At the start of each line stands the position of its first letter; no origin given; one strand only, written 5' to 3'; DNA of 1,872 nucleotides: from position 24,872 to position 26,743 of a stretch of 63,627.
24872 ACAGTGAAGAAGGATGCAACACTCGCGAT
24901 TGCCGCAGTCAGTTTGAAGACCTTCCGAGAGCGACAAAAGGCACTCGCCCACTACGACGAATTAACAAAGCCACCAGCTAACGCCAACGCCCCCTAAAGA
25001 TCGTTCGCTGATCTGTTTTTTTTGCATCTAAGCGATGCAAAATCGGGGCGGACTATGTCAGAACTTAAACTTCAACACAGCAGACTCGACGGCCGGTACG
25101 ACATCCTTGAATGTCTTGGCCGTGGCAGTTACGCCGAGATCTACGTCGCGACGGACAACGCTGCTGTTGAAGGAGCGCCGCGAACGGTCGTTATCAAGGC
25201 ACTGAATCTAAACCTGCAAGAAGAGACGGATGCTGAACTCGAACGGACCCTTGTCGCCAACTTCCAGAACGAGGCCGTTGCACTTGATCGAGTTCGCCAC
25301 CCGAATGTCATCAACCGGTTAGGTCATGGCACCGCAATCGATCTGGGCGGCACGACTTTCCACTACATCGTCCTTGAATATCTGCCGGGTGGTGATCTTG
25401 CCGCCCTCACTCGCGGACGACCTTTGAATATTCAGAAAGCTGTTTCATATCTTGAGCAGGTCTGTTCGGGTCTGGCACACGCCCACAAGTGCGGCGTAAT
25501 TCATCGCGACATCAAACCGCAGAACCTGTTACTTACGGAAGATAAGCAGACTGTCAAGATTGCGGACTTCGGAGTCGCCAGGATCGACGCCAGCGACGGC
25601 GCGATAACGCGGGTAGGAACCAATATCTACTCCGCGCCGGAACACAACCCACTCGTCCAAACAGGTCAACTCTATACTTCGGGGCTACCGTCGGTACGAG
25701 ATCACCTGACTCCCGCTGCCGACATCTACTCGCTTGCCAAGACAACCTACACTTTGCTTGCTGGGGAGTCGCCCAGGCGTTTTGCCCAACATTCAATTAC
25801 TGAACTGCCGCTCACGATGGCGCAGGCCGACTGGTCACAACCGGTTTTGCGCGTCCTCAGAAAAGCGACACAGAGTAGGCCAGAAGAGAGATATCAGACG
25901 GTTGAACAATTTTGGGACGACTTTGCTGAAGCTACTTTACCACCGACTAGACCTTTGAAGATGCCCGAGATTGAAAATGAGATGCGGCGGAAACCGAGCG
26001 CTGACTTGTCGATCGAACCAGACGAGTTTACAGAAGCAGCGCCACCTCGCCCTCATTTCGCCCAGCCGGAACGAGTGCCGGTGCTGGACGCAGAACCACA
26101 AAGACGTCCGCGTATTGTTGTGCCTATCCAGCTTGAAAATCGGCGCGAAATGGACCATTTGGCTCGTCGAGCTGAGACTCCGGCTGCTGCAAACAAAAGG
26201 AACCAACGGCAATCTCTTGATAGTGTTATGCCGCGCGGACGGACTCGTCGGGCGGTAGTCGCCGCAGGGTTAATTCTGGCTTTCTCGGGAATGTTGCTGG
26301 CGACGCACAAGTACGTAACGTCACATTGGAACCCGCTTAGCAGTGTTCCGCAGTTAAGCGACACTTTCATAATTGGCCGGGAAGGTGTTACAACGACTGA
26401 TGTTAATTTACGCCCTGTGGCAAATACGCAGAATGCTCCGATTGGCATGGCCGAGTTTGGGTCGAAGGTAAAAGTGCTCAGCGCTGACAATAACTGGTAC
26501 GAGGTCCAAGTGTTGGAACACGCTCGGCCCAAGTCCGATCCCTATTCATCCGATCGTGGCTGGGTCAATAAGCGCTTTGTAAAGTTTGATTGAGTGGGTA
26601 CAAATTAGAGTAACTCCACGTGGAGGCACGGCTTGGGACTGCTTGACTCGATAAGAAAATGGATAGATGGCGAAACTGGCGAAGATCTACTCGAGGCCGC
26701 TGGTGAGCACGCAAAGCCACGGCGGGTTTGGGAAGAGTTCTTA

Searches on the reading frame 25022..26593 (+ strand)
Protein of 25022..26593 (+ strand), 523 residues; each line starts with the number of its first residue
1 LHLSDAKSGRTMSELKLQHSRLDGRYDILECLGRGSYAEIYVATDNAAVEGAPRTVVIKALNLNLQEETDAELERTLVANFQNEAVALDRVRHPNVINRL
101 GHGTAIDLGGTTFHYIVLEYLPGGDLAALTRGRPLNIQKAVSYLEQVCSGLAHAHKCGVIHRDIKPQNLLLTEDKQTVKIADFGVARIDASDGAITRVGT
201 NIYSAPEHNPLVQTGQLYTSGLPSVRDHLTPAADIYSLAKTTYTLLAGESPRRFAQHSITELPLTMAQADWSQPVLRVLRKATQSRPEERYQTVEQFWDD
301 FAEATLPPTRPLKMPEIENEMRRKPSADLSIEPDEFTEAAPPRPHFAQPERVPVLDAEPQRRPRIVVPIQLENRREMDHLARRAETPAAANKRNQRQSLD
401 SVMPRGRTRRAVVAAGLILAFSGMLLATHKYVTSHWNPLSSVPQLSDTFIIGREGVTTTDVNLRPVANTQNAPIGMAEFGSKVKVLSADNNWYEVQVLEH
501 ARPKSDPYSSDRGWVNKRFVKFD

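Call 4: search_protein_families(library=pfam, proteins=[window:25022-26593:+], max_evalue=0.01)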
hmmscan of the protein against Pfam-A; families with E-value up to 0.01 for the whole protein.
window:25022-26593:+ (523 aa): 5 families
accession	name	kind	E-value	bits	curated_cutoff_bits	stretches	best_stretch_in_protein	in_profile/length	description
PF00069.31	Pkinase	-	3.7e-36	125.3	31.7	1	26-261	1-212/263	Protein kinase domain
PF07714.23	PK_Tyr_Ser-Thr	-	1.2e-24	87.4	23.1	1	29-193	4-156/258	Protein tyrosine and serine/threonine kinase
PF08239.17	SH3_3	-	1.1e-07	32.4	27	1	460-521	2-54/54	Bacterial SH3 domain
PF03109.22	ABC1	-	1.9e-05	24.3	22.9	1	51-187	90-215/244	ABC1 atypical kinase-like domain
PF01636.29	APH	-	0.0059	16.8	23.2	0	158-188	169-199/239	Phosphotransferase enzyme family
